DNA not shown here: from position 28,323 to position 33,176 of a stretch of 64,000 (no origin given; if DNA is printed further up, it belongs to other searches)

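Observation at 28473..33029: Giant AMP-ligase / 750-aa unknown / GNAT fusion protein (top candidate for an undescribed system)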

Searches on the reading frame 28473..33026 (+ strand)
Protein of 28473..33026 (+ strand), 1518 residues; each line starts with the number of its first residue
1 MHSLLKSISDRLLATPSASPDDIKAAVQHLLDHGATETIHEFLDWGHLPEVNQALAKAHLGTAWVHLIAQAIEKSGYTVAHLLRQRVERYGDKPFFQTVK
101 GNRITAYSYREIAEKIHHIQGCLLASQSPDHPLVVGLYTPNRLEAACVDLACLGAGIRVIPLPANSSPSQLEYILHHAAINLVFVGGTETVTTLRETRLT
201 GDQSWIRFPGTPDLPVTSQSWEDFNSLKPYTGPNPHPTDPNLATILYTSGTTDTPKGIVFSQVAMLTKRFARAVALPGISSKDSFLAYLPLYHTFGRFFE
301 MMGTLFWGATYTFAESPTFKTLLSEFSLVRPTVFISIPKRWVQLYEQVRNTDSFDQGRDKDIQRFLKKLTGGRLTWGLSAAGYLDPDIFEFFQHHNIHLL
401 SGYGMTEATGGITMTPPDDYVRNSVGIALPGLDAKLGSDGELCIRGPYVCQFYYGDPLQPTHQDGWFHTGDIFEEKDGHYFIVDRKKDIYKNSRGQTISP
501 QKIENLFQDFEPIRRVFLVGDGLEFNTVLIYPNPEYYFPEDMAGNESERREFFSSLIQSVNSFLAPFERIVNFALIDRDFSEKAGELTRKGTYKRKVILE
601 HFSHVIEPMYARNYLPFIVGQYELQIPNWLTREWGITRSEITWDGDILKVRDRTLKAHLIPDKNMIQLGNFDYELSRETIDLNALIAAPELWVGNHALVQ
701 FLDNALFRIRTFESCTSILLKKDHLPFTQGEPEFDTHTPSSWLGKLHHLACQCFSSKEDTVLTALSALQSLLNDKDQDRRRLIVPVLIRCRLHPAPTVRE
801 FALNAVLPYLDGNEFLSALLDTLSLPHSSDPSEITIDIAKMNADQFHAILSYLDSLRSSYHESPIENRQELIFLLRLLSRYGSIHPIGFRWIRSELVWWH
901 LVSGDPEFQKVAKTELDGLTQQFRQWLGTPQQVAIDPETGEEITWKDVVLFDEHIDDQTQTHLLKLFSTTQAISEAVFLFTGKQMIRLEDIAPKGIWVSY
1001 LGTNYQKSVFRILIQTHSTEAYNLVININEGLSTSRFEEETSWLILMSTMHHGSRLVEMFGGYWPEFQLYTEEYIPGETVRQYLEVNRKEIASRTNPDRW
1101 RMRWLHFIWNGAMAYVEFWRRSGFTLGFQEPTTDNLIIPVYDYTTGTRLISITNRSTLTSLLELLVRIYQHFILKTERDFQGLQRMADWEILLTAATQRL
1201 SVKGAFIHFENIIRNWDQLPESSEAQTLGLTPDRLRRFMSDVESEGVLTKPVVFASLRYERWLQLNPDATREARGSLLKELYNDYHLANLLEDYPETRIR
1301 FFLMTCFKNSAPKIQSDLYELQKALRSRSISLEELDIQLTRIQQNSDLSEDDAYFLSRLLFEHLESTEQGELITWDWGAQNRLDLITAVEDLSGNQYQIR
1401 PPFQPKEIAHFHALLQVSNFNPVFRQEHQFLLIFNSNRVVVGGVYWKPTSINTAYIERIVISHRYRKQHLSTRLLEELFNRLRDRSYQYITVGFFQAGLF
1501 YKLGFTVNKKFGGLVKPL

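Call 3: search_protein_families(library=pfam, proteins=[window:28473-33026:+], max_evalue=1)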
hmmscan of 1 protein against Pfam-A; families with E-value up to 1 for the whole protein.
window:28473-33026:+ (1518 aa): 7 families
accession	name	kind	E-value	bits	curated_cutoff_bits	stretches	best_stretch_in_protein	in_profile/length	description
PF00501.34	AMP-binding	-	4.9e-54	184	29.9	1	84-454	2-384/384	AMP-binding enzyme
PF23562.2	AMP-binding_C_3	-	2.2e-10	41.4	20.8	1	493-612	7-122/124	AMP-binding enzyme C-terminal domain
PF00583.31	Acetyltransf_1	-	4.1e-07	30.7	20.7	1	1420-1505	27-116/116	Acetyltransferase (GNAT) family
PF13673.13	Acetyltransf_10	-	1.3e-05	25.6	23.6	1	1401-1493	3-93/128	Acetyltransferase (GNAT) domain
PF13508.13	Acetyltransf_7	-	8.8e-05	23.2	27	1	1428-1506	3-83/84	Acetyltransferase (GNAT) domain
PF25151.1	TPR_Trm732_C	-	0.021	15.2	27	1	760-824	72-139/159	Trm732, C-terminal TPR repeats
PF13733.12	Glyco_transf_7N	-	0.051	13.6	27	1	1427-1489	19-80/134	N-terminal region of glycosyl transferase group 7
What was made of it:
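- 28722..29834 (+): N-terminal (large) domain of the AMP-forming ligase, residues 84-454. It carries the P-loop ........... (247-257), GYGMTE (402-407) and, just downstream of the Pfam match, TGD (469-471). Pfam PF00501, E 4.9e-54 (call 3).
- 29949..30308 (+): C-terminal (small) domain of the ligase, residues 493-612, of the FadD11 / carboxylic-acid-reductase type. Pfam PF23562, E 2.2e-10 (call 3).
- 32577..33026 (+): Gcn5-type GNAT domain, residues about 1369-1518. Pfam PF00583, PF13673 and PF13508 (call 3).
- On ANL superfamily, AMP-forming acyl-CoA synthetase: PF23562 scores 41.4 against 20.8 (call 3). No carrier domain is present (call 3).
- On GNAT superfamily: PF00583 scores 30.7 bits against 20.7 (call 3).
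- Checked: Pfam finds AMP-binding at residues 84-454 (E 4.9e-54) and AMP-binding_C_3 at 493-612 (E 2.2e-10) (call 3). Pfam finds Acetyltransf_1 at 1420-1505 (E 4.1e-7, above the curated cut-off), plus Acetyltransf_10 and Acetyltransf_7 (call 3).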

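Call 4: search_protein_families(library=ncbifam, proteins=[window:28473-33026:+], max_evalue=1)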
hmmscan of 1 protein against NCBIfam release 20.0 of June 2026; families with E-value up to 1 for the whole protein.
window:28473-33026:+ (1518 aa): 93 families (the best 25 are shown)
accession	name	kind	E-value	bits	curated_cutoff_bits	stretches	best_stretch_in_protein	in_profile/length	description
NF004837.0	PRK06187.1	subfamily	4e-49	167.3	476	1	77-520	8-455/531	long-chain-fatty-acid--CoA ligase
NF038343.1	ligase_FadD11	exception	4.1e-46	157.6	950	2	366-613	321-584/585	fatty acid--CoA ligase FadD11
NF006182.0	PRK08316.1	subfamily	8.3e-38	130.1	663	2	76-347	10-277/523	fatty acyl-CoA synthetase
NF041592.1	carboxyl_red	equivalog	7.6e-34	116.6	1300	2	233-611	224-620/1160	carboxylic acid reductase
NF005801.1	PRK07656.1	equivalog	3.5e-32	111.7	657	1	78-520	2-436/500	FadD3 family acyl-CoA ligase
TIGR01923.1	menE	equivalog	4.5e-30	104.9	330.15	1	109-520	2-381/442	o-succinylbenzoate--CoA ligase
NF005702.0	PRK07514.1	subfamily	2.6e-28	98.7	558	1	81-514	7-427/506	malonyl-CoA synthase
NF002966.0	PRK03640.1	equivalog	4.3e-26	91.6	556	1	105-520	26-415/483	o-succinylbenzoate--CoA ligase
NF006572.0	PRK09088.1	equivalog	4.4e-26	91.6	696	1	228-520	130-421/491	acyl-CoA synthetase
NF005858.0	PRK07787.1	subfamily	1.5e-25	89.6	575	1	144-520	58-407/471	acyl-CoA synthetase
NF009232.0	PRK12582.1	subfamily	4.4e-25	88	777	1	70-613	42-616/624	acyl-CoA synthetase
NF004808.0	PRK06155.1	equivalog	8.5e-25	87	722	1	70-509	14-444/542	ATP-dependent acyl-CoA ligase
NF052269.1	Staph_lig_FadD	equivalog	1.4e-24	86.4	650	1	104-520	25-426/499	long-chain-fatty-acid--CoA ligase FadD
NF009233.0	PRK12583.1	subfamily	1.4e-24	86.4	832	3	398-520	345-483/558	fatty acid CoA ligase family protein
NF004114.0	PRK05605.1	equivalog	5.2e-24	84.5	766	1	233-520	214-502/575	long-chain-fatty-acid--CoA ligase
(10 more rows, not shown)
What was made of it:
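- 29949..30308 (+): NCBIfam FadD11 and carboxylic acid reductase models match to residue 611-613 (call 4).
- On Any named NCBIfam ligase (FadD11, FadD3, MenE, malonyl-CoA synthase and others): FadD11 scores 158 against 950 (call 4).
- On Pat/YfiQ class I-alpha lysine acetyltransferases: The N-terminus is an AMP-forming ANL domain instead (calls 3, 4).
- Closest known: FadD11-type long-chain acyl-CoA synthetases. Different: All scores are far below the curated cut-offs of every NCBIfam model, for example 158 against 950 bits for FadD11 (call 4).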
